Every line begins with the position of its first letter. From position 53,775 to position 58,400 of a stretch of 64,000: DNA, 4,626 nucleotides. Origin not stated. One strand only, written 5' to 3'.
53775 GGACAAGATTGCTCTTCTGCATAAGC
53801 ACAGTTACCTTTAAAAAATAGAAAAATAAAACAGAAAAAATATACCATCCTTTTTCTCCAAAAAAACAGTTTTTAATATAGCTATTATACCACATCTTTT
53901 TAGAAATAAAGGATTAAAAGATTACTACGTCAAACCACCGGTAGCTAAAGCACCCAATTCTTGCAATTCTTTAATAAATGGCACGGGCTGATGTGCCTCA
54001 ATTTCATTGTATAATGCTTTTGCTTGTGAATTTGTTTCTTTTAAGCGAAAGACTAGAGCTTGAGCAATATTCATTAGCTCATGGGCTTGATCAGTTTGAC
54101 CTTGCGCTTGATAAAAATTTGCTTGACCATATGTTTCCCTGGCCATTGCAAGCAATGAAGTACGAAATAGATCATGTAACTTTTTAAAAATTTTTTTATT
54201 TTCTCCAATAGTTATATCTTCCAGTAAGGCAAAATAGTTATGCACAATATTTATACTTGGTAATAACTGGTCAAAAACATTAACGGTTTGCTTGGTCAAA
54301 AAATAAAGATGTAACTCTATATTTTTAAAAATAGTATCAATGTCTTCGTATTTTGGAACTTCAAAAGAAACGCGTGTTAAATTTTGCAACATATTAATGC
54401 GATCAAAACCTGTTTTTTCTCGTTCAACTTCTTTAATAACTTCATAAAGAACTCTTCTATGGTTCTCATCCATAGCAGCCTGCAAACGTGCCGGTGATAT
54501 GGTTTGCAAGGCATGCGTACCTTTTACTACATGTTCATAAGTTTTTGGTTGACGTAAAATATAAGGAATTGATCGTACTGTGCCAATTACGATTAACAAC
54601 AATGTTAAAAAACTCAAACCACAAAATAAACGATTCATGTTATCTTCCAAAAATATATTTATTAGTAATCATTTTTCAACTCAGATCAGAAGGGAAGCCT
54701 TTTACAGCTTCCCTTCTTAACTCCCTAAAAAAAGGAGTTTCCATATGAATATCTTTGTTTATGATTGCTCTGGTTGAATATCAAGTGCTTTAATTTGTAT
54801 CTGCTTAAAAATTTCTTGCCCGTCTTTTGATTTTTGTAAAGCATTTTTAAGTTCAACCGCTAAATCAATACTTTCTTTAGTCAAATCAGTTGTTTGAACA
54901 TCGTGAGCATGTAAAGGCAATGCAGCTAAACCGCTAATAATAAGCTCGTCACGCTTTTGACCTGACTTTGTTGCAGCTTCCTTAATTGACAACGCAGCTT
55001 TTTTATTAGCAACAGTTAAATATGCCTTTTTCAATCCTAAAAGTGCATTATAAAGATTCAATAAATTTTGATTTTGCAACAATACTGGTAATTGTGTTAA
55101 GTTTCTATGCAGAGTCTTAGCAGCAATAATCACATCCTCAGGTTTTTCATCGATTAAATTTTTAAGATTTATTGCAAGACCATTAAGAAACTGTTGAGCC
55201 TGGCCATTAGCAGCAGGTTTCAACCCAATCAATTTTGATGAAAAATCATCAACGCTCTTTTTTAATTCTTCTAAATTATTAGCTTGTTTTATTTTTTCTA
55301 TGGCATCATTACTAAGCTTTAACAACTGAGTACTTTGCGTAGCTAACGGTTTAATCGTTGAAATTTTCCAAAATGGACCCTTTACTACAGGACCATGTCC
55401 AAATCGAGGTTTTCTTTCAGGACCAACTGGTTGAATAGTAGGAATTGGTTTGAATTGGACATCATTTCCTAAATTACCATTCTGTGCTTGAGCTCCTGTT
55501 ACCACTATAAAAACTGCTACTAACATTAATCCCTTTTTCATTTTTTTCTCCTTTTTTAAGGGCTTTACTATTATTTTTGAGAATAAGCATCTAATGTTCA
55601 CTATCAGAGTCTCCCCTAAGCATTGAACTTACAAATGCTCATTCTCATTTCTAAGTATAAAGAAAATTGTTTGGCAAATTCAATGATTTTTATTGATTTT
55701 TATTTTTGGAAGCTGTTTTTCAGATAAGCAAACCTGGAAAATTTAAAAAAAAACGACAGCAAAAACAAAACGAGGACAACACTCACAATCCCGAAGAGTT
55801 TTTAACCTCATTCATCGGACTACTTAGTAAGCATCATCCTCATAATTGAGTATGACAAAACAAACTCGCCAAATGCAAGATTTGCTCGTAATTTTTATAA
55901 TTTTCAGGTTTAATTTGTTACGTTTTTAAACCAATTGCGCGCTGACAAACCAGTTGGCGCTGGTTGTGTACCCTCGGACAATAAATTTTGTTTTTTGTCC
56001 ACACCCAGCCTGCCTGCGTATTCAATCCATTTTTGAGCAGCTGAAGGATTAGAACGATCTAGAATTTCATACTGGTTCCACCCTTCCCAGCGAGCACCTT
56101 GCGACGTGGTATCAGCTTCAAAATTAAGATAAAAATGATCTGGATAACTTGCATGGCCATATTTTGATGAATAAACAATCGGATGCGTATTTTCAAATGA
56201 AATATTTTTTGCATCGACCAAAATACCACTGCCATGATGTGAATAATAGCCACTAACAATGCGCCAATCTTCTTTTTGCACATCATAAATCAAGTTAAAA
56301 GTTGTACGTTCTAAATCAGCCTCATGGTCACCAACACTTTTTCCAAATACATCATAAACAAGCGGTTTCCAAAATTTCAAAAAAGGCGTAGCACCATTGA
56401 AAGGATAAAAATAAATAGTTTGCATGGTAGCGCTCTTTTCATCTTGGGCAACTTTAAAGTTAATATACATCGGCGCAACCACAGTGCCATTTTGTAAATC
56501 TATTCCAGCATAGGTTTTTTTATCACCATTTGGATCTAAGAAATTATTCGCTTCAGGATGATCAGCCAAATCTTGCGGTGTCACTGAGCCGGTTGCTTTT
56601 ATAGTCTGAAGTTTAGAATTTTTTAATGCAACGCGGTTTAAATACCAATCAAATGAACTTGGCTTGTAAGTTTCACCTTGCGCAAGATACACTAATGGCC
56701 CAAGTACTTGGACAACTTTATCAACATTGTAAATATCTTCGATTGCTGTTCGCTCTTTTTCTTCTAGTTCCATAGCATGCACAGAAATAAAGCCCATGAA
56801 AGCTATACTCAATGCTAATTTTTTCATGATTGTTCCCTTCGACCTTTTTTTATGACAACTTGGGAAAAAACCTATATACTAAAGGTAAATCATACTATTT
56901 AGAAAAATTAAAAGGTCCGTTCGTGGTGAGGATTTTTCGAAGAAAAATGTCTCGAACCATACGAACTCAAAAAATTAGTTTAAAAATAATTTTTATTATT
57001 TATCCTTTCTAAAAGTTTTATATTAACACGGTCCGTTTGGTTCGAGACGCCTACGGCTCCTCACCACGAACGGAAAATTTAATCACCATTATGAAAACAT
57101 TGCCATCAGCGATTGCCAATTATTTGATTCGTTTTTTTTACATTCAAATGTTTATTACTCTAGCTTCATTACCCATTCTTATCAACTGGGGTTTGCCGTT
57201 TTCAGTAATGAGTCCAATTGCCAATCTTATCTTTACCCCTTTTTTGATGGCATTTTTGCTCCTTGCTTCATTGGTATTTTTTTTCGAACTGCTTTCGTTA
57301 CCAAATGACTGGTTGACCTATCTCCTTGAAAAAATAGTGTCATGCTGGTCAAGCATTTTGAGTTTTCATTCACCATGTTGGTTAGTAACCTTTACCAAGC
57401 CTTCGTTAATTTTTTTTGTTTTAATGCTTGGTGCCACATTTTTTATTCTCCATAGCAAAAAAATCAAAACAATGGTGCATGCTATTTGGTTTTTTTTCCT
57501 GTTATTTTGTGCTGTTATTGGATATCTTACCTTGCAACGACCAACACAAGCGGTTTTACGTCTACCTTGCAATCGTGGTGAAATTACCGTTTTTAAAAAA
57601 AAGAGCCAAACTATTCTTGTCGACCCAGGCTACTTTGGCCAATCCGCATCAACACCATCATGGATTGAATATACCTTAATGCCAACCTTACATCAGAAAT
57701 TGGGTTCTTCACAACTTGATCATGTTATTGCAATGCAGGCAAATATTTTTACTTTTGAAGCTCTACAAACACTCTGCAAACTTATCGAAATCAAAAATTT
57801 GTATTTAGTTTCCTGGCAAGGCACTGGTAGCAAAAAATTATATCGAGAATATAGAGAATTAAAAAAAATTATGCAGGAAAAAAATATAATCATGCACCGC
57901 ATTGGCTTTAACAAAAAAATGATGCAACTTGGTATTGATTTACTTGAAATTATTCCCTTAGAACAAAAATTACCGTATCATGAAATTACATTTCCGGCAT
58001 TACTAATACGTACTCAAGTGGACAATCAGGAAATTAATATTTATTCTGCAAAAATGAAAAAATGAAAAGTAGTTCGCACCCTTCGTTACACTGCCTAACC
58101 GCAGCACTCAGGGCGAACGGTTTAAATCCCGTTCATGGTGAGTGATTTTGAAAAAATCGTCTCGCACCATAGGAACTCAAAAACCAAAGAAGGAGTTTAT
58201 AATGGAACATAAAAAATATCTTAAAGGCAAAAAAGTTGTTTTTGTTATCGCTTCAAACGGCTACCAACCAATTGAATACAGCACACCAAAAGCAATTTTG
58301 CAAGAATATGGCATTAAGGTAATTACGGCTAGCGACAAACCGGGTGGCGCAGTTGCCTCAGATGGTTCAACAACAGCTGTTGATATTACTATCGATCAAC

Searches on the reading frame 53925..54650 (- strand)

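Call 54: search_protein_families(library=pfam, proteins=[window:53925-54650:-], max_evalue=0.01)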
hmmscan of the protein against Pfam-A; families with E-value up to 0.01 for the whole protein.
window:53925-54650:- (241 aa): 1 family
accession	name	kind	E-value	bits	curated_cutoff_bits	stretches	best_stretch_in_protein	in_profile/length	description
PF24575.1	TPR_Slam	-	0.0069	17.2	35.2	0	179-222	37-78/104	Surface lipoprotein assembly modifier, N-terminal TPR repeats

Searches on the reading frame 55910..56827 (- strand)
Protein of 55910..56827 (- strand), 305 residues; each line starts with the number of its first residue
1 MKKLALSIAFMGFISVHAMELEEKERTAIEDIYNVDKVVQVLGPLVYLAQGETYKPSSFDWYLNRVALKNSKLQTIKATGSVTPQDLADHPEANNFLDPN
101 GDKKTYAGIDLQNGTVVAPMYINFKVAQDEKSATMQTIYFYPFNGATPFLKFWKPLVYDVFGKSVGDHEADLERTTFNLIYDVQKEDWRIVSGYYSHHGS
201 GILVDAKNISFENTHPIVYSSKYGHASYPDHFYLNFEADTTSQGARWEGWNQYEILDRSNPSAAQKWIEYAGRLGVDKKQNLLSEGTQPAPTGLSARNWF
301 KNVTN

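Call 3: search_protein_families(library=pfam, proteins=[window:55910-56827:-], max_evalue=1)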
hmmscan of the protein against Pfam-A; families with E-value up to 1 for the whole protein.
window:55910-56827:- (305 aa): 3 families
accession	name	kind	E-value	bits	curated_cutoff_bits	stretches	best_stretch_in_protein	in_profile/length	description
PF06101.16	Vps62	-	1.5e-23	83.4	22.1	1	23-231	226-429/541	Vacuolar protein sorting-associated protein 62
PF09441.15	Abp2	-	0.028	14.9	25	1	235-288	38-91/171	ARS binding protein 2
PF21426.3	GBS104-like_Ig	-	0.12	13.6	26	1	74-148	29-93/112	Tip pilin GBS104-like, Ig-like domain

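Call 69: search_protein_families(library=ncbifam, proteins=[window:55910-56827:-], max_evalue=0.1)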
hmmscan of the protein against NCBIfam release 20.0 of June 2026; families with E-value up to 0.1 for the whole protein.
window:55910-56827:- (305 aa): 0 families

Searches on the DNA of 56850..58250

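Call 13: search_rna_families(source=window, start=56850, end=58250, threshold=evalue, max_evalue=10)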
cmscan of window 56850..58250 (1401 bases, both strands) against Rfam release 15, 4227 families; matches with E-value up to 10: 15.
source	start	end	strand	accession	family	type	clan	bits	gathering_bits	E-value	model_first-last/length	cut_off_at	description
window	56906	57085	-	RF04139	MIR841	Gene; miRNA;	-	32.3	200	0.00022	1-212/212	no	MIR841 microRNA precursor family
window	56912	57077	-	RF03926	MIR1435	Gene; miRNA;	-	24.6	94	0.61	1-186/186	no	MIR1435 microRNA precursor family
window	56916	57074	-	RF04205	MIR2606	Gene; miRNA;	-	22.9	139.7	1.5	1-165/165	no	MIR2606 microRNA precursor family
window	58149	58247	-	RF02846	Ref84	Gene; antisense;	-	22.9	52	3.9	1-87/87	no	Enterococcus sRNA 84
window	56949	57048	-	RF04108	mir-2513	Gene; miRNA;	-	21.3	89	0.4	1-120/120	no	mir-2513 microRNA precursor family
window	56965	57061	-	RF02821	V_IGR5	Gene; sRNA;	-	21.1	75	2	1-114/114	no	Vibrio RNA IGR5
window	56945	57052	-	RF04251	MIR5070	Gene; miRNA;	CL00139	20.8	100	0.63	1-116/116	no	MIR5070 microRNA precursor family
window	56949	57048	+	RF04108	mir-2513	Gene; miRNA;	-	20.1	89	0.81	1-120/120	no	mir-2513 microRNA precursor family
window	56945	57052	-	RF01418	HIV_POL-1_SL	Cis-reg;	-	19.9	54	0.71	1-113/113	no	HIV pol-1 stem loop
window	56945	57051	-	RF00700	mir-375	Gene; miRNA;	-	18.5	46.7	0.44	1-67/67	no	mir-375 microRNA precursor family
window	56943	57052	-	RF04118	MIR9481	Gene; miRNA;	-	18.3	130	1.1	1-135/135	no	MIR9481 microRNA precursor family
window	56882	56937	+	RF02427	SpF10_sRNA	Gene; sRNA;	-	17.2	60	5.1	1-57/57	no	Streptococcus sRNA SpF10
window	56917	57083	+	RF02906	sRNA154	Gene; sRNA;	-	16.5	88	3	1-134/134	no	Archaeal Small RNA 154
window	56913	57079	+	RF03338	MIR4416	Gene; miRNA;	-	16.3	70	2.1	1-147/147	no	MIR4416 microRNA precursor family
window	57812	57869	+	RF02488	GlsR25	Gene; snRNA; snoRNA; HACA-box;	-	14.5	100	9.5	1-146/146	no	Small nucleolar RNA GlsR25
